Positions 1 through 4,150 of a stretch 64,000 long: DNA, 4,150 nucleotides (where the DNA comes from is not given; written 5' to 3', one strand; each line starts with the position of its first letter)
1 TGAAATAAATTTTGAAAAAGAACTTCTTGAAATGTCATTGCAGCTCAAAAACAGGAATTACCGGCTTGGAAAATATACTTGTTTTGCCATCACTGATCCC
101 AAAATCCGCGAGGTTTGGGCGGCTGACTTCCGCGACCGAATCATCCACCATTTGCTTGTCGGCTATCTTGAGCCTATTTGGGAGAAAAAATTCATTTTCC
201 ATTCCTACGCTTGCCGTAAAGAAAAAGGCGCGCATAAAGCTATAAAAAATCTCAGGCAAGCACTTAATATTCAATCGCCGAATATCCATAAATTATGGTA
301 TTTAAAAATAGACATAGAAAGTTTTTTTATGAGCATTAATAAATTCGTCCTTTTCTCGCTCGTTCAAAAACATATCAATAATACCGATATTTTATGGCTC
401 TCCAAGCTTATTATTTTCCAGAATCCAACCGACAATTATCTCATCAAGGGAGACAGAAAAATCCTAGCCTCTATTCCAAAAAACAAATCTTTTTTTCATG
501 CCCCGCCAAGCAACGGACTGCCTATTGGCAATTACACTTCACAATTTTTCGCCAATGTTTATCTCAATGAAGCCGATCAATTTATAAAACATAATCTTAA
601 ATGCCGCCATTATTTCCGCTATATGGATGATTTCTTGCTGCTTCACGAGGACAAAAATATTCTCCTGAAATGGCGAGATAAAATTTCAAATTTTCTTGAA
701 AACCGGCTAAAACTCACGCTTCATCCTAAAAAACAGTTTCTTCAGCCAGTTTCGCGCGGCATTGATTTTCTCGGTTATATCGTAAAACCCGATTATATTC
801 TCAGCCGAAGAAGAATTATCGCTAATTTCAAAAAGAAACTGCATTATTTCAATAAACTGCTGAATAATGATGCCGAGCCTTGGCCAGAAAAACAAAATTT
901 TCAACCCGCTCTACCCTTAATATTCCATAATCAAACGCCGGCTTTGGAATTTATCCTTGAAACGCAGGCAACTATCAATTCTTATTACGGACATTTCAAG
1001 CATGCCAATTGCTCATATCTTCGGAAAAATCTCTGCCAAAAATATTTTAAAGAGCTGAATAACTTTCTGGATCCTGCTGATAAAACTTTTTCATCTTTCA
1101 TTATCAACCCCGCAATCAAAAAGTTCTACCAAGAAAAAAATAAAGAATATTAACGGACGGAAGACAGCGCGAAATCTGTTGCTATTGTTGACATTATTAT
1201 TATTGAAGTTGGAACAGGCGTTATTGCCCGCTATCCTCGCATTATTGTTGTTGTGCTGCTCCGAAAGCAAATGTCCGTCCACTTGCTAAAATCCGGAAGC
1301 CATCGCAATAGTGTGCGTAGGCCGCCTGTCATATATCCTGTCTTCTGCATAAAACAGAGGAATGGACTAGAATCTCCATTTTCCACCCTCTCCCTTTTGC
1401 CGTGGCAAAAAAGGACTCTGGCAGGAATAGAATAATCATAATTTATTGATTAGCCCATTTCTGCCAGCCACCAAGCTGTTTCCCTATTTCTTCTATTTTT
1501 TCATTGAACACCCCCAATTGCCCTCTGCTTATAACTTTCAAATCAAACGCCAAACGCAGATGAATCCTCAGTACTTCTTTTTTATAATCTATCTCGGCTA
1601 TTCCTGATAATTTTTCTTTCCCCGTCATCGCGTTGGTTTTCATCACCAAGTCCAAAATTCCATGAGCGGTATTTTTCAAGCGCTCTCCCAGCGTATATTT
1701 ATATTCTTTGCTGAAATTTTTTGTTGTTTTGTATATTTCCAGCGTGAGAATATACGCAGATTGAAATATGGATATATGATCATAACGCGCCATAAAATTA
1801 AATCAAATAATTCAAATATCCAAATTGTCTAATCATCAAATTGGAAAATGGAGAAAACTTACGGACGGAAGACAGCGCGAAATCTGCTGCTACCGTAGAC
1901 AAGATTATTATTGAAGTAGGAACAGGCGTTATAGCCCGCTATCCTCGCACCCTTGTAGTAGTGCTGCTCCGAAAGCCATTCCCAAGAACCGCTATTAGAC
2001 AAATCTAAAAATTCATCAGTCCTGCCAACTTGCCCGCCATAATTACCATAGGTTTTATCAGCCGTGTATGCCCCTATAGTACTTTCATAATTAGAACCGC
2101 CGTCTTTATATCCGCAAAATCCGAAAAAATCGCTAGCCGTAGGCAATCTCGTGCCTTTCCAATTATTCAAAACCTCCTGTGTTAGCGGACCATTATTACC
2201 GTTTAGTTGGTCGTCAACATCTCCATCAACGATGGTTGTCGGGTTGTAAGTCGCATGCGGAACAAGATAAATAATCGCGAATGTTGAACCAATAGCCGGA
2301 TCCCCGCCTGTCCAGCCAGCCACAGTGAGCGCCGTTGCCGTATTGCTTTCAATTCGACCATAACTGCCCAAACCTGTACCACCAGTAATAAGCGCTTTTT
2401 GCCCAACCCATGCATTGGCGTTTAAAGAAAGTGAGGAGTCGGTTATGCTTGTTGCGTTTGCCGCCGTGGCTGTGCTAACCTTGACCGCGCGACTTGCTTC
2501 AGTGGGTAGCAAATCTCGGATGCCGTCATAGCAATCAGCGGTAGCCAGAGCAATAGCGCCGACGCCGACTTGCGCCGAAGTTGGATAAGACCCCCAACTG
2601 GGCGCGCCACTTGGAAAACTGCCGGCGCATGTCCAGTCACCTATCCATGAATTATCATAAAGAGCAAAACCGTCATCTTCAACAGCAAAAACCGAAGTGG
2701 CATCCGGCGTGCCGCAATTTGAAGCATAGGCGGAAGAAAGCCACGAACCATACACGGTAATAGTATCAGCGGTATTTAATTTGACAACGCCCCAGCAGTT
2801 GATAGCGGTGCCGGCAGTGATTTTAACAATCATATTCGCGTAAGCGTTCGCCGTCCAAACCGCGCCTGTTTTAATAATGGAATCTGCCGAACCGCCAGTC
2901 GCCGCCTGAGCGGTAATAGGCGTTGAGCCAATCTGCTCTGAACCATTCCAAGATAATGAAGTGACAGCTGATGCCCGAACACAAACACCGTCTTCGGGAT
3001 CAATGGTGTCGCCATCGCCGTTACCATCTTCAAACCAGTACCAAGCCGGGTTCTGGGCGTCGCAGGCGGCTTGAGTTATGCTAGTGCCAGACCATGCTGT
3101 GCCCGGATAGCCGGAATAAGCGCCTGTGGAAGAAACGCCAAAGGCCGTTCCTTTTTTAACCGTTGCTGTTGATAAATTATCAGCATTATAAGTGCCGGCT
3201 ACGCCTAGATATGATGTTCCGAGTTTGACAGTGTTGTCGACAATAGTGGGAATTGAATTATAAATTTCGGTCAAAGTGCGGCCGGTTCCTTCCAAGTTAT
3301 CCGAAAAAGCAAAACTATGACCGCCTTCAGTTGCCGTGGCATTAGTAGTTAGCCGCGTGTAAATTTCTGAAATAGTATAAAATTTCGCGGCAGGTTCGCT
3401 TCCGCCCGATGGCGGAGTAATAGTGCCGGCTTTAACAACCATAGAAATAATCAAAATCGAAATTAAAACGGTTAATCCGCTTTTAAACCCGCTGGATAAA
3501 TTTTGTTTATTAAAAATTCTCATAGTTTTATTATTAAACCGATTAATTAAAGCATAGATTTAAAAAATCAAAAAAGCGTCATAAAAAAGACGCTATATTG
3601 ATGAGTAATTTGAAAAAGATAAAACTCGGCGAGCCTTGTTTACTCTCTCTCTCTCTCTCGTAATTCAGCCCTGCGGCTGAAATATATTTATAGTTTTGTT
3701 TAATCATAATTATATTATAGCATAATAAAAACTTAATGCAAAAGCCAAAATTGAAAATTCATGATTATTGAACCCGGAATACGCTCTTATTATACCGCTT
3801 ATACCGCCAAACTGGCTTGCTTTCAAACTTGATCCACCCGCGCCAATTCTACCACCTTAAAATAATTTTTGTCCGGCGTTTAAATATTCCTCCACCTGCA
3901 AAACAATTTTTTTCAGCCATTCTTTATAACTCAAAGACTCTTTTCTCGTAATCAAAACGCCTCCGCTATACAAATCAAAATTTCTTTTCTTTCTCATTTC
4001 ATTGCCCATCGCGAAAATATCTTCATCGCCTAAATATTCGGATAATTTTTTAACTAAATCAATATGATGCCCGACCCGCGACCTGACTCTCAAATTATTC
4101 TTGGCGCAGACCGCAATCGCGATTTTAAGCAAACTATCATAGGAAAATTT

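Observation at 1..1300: Inverted DGR architecture: RT gene is on the opposite strand, and the TR starts at the nucleotide after the RT stop codon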

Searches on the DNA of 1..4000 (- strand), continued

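Call 60: search_with_rna_model(model_id=R1, sources=[window, L001, L002, L003, L004, L024, L008, L080, L009, L013, L016, L007, L033, L057, L006, L005, L011, L164, L165, L166, L167, L082, L107, L085, L087, L086, L095, L084, L124, L108, L094, L105, L012, L106], max_evalue=0.001, make_alignment=true)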
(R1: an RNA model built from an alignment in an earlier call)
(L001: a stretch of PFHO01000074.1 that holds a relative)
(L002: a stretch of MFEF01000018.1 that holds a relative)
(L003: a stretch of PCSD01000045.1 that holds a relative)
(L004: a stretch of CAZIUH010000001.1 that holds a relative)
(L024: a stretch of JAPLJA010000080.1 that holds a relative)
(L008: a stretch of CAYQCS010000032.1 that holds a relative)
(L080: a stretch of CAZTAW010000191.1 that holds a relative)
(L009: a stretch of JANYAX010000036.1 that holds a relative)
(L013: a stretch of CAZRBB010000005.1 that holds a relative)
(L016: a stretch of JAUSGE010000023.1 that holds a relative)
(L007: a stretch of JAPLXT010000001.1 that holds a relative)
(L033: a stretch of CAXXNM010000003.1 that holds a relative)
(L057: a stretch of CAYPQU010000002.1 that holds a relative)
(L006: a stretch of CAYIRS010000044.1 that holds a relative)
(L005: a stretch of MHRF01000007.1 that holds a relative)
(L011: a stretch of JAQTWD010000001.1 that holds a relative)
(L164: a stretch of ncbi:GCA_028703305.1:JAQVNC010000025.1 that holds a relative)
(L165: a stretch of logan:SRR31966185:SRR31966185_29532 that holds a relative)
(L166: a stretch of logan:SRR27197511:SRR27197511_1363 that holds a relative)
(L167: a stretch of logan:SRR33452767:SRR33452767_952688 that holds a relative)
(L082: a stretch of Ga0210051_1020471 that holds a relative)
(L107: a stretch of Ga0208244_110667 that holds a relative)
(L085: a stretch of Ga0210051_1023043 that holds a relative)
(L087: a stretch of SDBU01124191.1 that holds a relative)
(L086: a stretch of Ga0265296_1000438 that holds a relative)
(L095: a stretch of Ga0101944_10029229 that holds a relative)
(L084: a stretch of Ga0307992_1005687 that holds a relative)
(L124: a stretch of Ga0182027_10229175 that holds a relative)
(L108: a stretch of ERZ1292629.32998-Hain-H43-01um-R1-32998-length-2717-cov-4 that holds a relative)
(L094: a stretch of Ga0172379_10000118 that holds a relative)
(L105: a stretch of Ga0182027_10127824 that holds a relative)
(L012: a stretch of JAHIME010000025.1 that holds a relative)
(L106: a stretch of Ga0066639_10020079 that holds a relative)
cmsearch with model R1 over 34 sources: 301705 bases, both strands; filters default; matches with E-value up to 0.001: 34.
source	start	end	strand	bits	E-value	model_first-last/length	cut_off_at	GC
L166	2460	2623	-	181.8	5e-48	1-165/165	no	0.45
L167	4439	4603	-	175.9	2.2e-46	1-165/165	no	0.44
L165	3385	3548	-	175.4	2.9e-46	1-165/165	no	0.45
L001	7313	7476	-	172.2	2.3e-45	1-165/165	no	0.4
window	1262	1426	-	162.1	1.4e-42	1-165/165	no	0.48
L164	3911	4074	-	140.7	1.2e-36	1-165/165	no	0.49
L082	4104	4270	-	122.5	1.2e-31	1-165/165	no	0.44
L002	5037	5205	-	92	3.3e-23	1-165/165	no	0.5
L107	1122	1290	-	87.9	4.5e-22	1-165/165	no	0.49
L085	3898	4065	-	87.8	5e-22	1-165/165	no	0.41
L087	1561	1736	-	80.5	5e-20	1-165/165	no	0.37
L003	4576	4736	-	79.6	9e-20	1-165/165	no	0.54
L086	5314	5589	-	76.2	7.9e-19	1-165/165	no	0.4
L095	2426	2593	-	75.1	1.6e-18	1-165/165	no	0.53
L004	7215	7399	-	52.4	3e-12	1-165/165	no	0.48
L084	3723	3917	-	52.1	3.5e-12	1-165/165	no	0.37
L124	631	838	-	43.7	7.6e-10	1-165/165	no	0.58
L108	1714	1900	-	43.3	9.8e-10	1-165/165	no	0.48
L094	5171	5354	-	43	1.2e-09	1-165/165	no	0.57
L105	1505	1697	-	42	2.3e-09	1-165/165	no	0.39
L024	5608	5770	+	40.1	7.4e-09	1-165/165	no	0.55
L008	2291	2469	+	37.6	3.6e-08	1-165/165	no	0.39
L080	2299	2441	+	35.6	1.3e-07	1-165/165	no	0.41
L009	2491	2662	+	34.2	3.1e-07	1-165/165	no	0.39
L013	7264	7456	-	33.3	5.7e-07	1-165/165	no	0.4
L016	7277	7429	-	32.1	1.2e-06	1-165/165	no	0.44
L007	1267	1441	+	31.2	2.2e-06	1-165/165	no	0.35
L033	5585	5779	+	30.2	4e-06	1-165/165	no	0.47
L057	5581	5718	+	29.6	6e-06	1-165/165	no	0.41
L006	3002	3182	+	29.2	7.6e-06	1-165/165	no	0.42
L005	7093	7253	+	28.7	1.1e-05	4-157/165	no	0.46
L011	8173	8342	-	27.2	2.8e-05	1-165/165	no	0.25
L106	4505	4677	-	24.6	0.00015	1-165/165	no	0.35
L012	3195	3354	-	22.1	0.0007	4-156/165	no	0.39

Alignment A5: 34 matches aligned to the model, 432 columns, each read 5' to 3' on its own strand. Consensus structure (alignment columns), stored with it:
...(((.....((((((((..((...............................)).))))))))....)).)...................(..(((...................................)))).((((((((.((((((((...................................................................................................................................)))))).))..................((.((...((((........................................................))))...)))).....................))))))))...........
